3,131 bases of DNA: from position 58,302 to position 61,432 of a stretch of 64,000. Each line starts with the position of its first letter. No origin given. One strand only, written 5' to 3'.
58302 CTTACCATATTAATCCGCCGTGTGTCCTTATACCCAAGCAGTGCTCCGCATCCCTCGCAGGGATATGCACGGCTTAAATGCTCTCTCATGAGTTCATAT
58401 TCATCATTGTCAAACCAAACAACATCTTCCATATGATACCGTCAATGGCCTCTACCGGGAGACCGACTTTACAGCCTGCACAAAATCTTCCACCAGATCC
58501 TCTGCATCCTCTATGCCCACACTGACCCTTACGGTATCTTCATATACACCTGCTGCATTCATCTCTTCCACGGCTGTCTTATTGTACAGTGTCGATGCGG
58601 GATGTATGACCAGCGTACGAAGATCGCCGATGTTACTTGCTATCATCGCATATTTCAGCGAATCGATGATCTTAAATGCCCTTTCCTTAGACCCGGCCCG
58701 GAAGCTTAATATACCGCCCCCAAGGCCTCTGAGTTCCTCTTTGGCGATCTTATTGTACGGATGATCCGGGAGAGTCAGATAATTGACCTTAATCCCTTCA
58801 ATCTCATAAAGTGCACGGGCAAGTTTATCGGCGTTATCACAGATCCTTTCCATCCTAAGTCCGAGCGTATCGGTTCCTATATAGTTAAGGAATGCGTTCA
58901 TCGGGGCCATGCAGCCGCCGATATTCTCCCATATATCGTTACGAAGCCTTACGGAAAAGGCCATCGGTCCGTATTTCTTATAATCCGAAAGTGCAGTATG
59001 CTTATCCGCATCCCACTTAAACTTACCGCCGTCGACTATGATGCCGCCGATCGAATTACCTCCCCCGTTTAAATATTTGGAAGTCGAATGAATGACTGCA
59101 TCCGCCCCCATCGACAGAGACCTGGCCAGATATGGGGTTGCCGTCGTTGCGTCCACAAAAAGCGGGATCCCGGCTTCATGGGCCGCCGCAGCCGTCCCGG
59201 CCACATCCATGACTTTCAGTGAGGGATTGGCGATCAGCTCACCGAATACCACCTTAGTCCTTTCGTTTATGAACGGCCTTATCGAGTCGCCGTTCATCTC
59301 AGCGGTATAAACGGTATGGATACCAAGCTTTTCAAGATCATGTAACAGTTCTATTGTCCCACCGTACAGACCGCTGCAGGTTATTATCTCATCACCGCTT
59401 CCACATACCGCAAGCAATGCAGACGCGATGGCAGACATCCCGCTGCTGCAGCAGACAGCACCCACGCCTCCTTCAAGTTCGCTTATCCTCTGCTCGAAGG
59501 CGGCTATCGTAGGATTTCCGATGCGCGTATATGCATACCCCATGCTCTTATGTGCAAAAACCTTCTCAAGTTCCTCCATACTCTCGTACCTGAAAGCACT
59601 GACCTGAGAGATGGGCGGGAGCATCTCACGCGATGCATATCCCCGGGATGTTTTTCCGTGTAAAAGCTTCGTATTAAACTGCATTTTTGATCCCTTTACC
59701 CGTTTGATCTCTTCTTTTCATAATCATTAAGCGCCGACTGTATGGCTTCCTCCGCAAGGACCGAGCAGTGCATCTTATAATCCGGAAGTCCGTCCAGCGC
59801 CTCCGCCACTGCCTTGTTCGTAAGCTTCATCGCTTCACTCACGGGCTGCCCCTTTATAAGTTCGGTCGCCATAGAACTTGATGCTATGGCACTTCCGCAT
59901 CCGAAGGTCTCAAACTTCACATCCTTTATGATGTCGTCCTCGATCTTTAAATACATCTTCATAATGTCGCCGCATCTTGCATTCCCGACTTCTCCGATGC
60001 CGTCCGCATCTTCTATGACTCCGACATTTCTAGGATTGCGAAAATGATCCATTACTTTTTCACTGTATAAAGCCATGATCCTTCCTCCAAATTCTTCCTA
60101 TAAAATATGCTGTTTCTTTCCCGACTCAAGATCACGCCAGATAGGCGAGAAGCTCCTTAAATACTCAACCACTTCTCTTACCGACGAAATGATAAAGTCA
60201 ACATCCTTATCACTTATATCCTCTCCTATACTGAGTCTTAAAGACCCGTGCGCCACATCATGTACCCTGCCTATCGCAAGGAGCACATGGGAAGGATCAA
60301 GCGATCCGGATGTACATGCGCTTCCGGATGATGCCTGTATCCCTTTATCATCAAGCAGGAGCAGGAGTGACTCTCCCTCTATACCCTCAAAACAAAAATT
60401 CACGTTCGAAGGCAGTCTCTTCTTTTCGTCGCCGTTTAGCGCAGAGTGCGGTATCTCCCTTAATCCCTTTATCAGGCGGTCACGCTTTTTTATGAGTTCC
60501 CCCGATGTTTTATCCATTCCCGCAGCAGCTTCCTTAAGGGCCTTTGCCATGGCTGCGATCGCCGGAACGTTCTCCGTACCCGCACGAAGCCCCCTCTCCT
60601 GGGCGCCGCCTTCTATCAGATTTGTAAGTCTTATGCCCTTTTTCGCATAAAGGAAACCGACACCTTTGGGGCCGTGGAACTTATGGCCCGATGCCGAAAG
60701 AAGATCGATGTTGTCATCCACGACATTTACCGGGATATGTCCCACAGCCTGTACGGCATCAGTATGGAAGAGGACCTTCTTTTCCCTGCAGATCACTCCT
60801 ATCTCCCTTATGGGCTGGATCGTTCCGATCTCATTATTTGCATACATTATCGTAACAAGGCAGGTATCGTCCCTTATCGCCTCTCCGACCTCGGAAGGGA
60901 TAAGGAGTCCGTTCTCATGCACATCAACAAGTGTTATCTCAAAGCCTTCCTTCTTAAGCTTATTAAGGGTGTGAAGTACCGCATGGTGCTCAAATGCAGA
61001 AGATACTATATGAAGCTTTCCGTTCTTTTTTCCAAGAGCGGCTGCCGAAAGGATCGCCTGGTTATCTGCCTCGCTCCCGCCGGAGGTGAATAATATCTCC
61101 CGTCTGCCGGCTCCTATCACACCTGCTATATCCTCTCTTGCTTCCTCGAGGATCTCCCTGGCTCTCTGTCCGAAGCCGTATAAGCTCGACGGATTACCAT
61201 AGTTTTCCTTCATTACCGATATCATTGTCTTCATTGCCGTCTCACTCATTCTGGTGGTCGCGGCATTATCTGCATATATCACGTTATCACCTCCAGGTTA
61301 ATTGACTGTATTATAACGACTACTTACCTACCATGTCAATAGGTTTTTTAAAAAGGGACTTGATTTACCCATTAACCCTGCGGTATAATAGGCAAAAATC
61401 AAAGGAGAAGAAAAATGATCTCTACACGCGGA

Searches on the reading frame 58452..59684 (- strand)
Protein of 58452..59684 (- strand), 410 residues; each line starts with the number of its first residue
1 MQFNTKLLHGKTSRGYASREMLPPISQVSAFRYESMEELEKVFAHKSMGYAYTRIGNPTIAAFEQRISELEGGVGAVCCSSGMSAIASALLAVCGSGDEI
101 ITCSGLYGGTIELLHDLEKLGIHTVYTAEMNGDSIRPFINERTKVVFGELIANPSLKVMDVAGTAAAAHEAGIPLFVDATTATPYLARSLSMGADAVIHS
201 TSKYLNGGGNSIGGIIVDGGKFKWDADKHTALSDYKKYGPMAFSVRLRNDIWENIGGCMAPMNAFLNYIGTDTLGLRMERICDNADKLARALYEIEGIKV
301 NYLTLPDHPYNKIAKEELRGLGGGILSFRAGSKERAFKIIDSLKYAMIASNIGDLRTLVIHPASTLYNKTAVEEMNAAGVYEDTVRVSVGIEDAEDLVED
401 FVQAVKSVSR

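Call 10: search_protein_families(library=pfam, proteins=[window:58452-59684:-])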
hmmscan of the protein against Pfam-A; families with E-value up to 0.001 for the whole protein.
window:58452-59684:- (410 aa): 2 families
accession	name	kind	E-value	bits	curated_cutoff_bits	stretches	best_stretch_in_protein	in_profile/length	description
PF01053.26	Cys_Met_Meta_PP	-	2.8e-100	336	27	1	5-405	2-380/381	Cys/Met metabolism PLP-dependent enzyme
PF01041.23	DegT_DnrJ_EryC1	-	2.5e-06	27.4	19.8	1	57-186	23-153/360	DegT/DnrJ/EryC1/StrS aminotransferase family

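Call 15: search_protein_families(library=ncbifam, proteins=[window:58452-59684:-])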
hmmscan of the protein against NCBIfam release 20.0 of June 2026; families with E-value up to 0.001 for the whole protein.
window:58452-59684:- (410 aa): 47 families (the best 25 are shown)
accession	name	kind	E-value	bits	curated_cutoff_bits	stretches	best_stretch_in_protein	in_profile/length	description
TIGR01326.1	OAH_OAS_sulfhy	subfamily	4.1e-116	388.1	495.1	1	2-405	1-417/418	O-acetylhomoserine aminocarboxypropyltransferase/cysteine synthase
NF006004.0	PRK08134.1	equivalog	3e-102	342.5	636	1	2-408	8-428/433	O-acetylhomoserine aminocarboxypropyltransferase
NF005872.0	PRK07812.1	equivalog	1.2e-100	337.1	703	1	2-406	16-433/439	bifunctional o-acetylhomoserine/o-acetylserine sulfhydrylase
NF004757.0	PRK06084.1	equivalog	1.8e-97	326.8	790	1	1-407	1-422/425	bifunctional O-acetylhomoserine aminocarboxypropyltransferase/cysteine synthase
NF006096.0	PRK08248.1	equivalog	1.8e-97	326.7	726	1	7-407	13-427/431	homocysteine synthase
NF004650.0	PRK05994.1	equivalog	1.6e-95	320.5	667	1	3-407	8-426/427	O-acetylhomoserine aminocarboxypropyltransferase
NF005215.0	PRK06702.1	equivalog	5.1e-92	309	709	1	23-404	26-421/432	bifunctional O-acetylhomoserine aminocarboxypropyltransferase/cysteine synthase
NF004609.0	PRK05939.1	equivalog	2.5e-90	303.4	555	1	2-408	5-411/412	cystathionine gamma-synthase family protein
NF004125.0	PRK05613.1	equivalog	6.7e-90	301.6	765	1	3-406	14-435/437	O-acetylhomoserine/O-acetylserine sulfhydrylase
TIGR01328.1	met_gam_lyase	equivalog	5.4e-84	282.3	549.7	1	1-406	2-389/391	methionine gamma-lyase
NF004876.0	PRK06234.1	subfamily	3e-82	276.8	666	1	1-408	7-398/400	methionine gamma-lyase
NF006003.0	PRK08133.1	equivalog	4.4e-81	272.6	522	2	19-219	27-228/396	O-succinylhomoserine sulfhydrylase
NF005263.0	PRK06767.1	equivalog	2.5e-80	270.4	617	1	2-409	5-387/392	methionine gamma-lyase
TIGR01325.1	O_suc_HS_sulf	equivalog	5.2e-80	268.9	510.05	2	27-220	23-217/380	O-succinylhomoserine sulfhydrylase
NF006347.0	PRK08574.1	equivalog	1.6e-77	260.8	477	2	18-218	17-213/385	cystathionine gamma-synthase family protein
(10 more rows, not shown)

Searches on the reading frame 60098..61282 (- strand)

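Call 10: search_protein_families(library=pfam, proteins=[window:60098-61282:-])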
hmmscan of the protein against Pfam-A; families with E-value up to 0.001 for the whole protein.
window:60098-61282:- (394 aa): 2 families
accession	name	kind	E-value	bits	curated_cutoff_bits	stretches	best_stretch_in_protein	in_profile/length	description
PF00266.25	Aminotran_5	-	2e-79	267.7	21.5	1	2-362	1-369/371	Aminotransferase class-V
PF00155.27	Aminotran_1_2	-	2.4e-05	24.1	19.7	1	43-325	42-338/361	Aminotransferase class I and II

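Call 15: search_protein_families(library=ncbifam, proteins=[window:60098-61282:-])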
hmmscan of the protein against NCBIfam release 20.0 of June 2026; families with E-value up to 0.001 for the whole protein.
window:60098-61282:- (394 aa): 24 families
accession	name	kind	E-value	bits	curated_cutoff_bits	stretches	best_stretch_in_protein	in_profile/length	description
TIGR03402.1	FeS_nifS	equivalog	6.3e-153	509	530.75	1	2-381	1-379/379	cysteine desulfurase NifS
TIGR02006.1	IscS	equivalog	1.9e-119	399.3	643.2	1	2-388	5-391/402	IscS subfamily cysteine desulfurase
NF010611.0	PRK14012.1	equivalog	5e-119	397.9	548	1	2-388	7-395/406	IscS subfamily cysteine desulfurase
TIGR03235.1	DNA_S_dndA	equivalog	4.1e-102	342.1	480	1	3-351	1-352/353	cysteine desulfurase DndA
TIGR03403.1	nifS_epsilon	equivalog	1.9e-101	339.6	587.7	1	2-379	1-380/382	NifS family cysteine desulfurase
NF002806.0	PRK02948.1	subfamily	8.8e-92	308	304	1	1-373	1-373/381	IscS subfamily cysteine desulfurase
TIGR01977.1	am_tr_V_EF2568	hypoth_equivalog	2.1e-49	168.6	377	1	2-371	1-376/376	cysteine desulfurase family protein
TIGR01979.1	sufS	subfamily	5.6e-44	150.6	475.1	2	1-216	19-236/403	SufS family cysteine desulfurase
NF041166.1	f2_encap_cargo1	exception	3.4e-30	105.7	800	1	1-217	246-464/623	family 2A encapsulin nanocompartment cargo protein cysteine desulfurase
NF040779.1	Sec_lyase_SclA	exception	4.2e-26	91.7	525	1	2-372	1-377/378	selenocysteine lyase SclA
NF006791.0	PRK09295.1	equivalog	1e-23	84.1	661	1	1-217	24-242/406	cysteine desulfurase SufS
TIGR01976.1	am_tr_V_VC1184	hypoth_equivalog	1e-22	81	352.35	1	2-322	20-363/401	cysteine desulfurase-like protein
NF008126.0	PRK10874.1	equivalog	2.1e-21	76.5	607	1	2-375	21-399/401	cysteine desulfurase CsdA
TIGR03392.1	FeS_syn_CsdA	equivalog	1.1e-19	70.9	493.6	1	2-375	18-396/398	cysteine desulfurase CsdA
TIGR04343.1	egtE_PLP_lyase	equivalog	3.5e-18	65.5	400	1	3-216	16-218/370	ergothioneine biosynthesis PLP-dependent enzyme EgtE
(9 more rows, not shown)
